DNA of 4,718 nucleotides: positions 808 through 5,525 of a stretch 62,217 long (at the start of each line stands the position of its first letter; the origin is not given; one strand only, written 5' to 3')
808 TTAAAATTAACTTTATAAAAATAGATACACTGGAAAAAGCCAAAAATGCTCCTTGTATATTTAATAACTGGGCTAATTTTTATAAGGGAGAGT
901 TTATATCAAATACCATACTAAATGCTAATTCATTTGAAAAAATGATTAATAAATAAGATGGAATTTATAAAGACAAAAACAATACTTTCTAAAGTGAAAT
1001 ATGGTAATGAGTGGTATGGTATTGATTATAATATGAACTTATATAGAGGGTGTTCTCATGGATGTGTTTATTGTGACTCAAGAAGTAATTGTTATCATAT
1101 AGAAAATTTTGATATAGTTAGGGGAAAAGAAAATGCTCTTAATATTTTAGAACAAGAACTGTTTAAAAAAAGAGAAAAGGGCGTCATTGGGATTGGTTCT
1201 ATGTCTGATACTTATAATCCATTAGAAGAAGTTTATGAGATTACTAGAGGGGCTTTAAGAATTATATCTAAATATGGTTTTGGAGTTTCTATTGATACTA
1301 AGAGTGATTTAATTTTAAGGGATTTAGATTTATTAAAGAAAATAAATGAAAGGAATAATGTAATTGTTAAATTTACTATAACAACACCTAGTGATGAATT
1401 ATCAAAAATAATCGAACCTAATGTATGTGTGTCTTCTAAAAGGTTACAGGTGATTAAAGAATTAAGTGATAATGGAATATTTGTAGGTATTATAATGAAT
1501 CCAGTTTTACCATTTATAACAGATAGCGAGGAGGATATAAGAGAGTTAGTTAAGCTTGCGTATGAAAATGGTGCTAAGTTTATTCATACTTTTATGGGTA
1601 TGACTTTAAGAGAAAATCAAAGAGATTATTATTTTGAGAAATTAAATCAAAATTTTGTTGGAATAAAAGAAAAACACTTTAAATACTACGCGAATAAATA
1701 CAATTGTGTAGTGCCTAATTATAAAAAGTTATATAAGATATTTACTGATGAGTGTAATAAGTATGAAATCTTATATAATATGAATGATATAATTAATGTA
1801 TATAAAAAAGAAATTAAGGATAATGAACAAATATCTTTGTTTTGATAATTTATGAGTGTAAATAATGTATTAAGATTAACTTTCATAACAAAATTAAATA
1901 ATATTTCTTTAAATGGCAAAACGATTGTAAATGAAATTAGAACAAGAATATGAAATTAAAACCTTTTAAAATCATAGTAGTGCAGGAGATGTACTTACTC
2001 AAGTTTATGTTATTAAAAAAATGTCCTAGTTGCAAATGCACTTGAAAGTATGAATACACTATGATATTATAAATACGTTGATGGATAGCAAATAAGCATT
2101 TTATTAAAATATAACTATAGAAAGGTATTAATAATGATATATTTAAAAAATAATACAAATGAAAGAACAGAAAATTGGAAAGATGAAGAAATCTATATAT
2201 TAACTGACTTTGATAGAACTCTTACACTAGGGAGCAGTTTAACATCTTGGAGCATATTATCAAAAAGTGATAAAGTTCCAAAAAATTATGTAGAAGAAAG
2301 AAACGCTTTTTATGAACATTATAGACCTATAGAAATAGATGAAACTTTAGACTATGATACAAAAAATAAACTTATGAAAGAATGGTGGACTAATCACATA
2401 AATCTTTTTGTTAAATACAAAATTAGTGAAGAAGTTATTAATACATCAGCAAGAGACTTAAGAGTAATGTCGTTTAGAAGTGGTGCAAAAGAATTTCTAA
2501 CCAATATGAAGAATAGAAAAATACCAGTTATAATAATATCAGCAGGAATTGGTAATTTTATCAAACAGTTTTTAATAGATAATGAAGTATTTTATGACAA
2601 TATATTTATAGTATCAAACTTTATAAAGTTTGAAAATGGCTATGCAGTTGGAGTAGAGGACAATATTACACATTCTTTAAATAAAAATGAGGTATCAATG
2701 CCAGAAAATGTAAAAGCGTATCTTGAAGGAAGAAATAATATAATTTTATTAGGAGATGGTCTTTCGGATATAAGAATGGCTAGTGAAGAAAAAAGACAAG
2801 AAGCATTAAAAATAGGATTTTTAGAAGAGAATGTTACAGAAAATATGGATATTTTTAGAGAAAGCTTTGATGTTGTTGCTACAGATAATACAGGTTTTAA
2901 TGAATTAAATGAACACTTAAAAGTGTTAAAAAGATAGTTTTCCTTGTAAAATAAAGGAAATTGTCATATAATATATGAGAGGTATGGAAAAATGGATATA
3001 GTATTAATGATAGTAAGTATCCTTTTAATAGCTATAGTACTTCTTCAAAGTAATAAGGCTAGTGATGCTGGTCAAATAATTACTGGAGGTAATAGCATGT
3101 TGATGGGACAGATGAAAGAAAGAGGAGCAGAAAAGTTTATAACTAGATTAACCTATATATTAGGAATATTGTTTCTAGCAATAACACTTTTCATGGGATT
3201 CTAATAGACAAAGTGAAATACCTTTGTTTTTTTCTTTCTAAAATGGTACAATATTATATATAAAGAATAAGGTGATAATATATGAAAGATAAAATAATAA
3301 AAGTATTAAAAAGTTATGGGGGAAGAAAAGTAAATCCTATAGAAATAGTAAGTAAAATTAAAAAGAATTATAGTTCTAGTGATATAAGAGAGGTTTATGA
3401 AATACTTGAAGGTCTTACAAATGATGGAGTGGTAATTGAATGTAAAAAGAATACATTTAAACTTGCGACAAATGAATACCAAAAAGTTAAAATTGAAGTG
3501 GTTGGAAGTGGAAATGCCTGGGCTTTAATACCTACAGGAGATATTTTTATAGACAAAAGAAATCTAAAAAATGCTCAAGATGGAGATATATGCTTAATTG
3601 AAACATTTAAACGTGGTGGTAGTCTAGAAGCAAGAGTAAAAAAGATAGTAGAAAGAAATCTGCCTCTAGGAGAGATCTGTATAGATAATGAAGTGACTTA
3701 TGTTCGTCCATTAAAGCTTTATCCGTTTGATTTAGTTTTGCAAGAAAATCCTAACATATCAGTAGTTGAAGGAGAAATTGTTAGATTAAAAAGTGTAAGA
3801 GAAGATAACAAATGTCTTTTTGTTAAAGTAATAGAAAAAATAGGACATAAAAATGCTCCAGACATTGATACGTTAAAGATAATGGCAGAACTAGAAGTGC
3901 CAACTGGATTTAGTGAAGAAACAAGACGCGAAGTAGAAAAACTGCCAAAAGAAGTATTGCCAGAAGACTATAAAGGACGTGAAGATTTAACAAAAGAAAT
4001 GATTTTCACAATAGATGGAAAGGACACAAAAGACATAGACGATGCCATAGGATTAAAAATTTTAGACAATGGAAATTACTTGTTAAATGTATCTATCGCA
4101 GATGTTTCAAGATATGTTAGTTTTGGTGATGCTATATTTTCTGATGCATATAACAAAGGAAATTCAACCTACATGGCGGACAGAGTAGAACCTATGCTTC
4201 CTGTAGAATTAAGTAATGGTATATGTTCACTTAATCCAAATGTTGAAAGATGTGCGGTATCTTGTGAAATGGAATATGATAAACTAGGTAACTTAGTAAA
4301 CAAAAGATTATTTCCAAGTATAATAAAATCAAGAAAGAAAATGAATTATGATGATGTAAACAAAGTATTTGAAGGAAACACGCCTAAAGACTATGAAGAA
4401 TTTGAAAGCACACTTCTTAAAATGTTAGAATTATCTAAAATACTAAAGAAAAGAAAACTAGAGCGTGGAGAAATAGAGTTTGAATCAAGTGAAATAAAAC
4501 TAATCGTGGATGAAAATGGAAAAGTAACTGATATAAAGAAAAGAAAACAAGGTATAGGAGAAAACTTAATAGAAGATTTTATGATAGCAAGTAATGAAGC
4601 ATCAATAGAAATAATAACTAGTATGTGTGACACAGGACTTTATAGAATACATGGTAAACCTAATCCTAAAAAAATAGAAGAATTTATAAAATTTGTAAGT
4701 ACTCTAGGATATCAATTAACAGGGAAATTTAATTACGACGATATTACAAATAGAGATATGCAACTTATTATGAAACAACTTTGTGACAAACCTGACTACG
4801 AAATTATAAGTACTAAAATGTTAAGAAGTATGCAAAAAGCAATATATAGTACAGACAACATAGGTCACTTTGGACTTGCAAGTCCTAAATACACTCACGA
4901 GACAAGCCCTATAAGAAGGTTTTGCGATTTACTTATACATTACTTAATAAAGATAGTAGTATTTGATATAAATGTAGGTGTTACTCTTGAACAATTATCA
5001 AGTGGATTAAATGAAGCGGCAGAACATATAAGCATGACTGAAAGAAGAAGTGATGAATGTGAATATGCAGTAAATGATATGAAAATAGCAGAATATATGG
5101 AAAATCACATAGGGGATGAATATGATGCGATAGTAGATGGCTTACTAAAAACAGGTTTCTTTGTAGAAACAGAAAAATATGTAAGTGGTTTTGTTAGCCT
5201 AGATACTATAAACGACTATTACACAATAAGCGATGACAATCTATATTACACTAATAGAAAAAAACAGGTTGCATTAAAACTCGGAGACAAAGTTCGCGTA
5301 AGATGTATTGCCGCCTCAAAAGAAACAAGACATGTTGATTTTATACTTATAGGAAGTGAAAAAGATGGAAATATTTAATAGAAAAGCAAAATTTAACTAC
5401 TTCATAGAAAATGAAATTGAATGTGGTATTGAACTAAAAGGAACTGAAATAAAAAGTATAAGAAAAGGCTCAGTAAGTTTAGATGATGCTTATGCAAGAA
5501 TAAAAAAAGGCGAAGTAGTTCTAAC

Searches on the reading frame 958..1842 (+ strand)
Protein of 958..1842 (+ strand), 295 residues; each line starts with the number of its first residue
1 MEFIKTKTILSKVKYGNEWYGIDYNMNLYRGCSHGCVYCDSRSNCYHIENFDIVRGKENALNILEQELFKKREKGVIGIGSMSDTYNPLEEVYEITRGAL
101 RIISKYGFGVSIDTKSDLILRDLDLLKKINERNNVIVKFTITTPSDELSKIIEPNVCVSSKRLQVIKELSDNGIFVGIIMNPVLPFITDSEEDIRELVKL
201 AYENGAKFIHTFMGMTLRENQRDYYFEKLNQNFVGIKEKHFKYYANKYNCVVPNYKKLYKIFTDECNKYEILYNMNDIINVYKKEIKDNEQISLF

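Call 62: search_protein_families(library=pfam, proteins=[window:958-1842:+], max_evalue=0.00001)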
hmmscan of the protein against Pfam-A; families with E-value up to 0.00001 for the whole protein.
window:958-1842:+ (295 aa): 1 family
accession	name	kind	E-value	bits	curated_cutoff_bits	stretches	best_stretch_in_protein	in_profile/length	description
PF04055.27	Radical_SAM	-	1.8e-16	61.2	29.5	1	26-197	1-165/166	Radical SAM superfamily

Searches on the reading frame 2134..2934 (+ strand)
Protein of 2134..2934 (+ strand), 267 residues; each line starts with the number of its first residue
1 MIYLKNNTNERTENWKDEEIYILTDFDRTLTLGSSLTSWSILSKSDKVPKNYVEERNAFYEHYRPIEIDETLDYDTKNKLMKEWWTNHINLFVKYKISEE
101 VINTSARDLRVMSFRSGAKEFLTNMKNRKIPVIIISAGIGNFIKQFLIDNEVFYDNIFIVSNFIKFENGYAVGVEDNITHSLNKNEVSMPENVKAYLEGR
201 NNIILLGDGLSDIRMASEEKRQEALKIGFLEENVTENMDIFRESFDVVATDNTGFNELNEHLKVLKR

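Call 62: search_protein_families(library=pfam, proteins=[window:2134-2934:+], max_evalue=0.00001)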
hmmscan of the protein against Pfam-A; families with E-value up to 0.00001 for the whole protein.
window:2134-2934:+ (267 aa): 2 families
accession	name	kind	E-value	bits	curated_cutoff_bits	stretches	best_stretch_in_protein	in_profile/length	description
PF05822.18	UMPH-1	-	7e-55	186.7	23.7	1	36-261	14-241/246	Pyrimidine 5'-nucleotidase (UMPH-1)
PF12710.13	HAD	-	6e-08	33.8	27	1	22-216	1-188/189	haloacid dehalogenase-like hydrolase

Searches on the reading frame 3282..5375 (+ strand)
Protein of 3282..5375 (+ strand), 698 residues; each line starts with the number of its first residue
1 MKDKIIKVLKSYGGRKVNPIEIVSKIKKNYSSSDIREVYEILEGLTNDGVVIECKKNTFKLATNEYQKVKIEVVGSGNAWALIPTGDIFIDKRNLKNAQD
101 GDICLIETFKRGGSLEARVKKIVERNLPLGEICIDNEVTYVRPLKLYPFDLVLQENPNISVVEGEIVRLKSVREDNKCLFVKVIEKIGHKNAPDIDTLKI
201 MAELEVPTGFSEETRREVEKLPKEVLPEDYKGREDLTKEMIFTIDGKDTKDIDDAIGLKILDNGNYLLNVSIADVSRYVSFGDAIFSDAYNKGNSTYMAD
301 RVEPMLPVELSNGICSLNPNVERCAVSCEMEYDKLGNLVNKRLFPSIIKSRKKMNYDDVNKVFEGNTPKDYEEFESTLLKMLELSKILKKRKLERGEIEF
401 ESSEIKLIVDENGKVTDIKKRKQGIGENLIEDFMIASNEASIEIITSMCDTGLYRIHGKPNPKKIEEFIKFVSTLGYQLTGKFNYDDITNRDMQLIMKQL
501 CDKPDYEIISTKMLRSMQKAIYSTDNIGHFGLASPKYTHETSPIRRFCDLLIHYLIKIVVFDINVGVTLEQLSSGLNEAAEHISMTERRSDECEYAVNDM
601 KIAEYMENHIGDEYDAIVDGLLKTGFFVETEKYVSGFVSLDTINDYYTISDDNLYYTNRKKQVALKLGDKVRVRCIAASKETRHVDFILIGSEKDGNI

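Call 62: search_protein_families(library=pfam, proteins=[window:3282-5375:+], max_evalue=0.00001)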
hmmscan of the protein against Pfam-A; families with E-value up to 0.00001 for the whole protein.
window:3282-5375:+ (698 aa): 2 families
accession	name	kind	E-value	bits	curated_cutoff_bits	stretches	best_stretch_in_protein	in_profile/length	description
PF00773.25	RNB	-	2.4e-94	316.7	29.3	1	233-560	1-324/326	RNB domain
PF17876.7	CSD2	-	3.7e-11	43.4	26.2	1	147-211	9-74/74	Cold shock domain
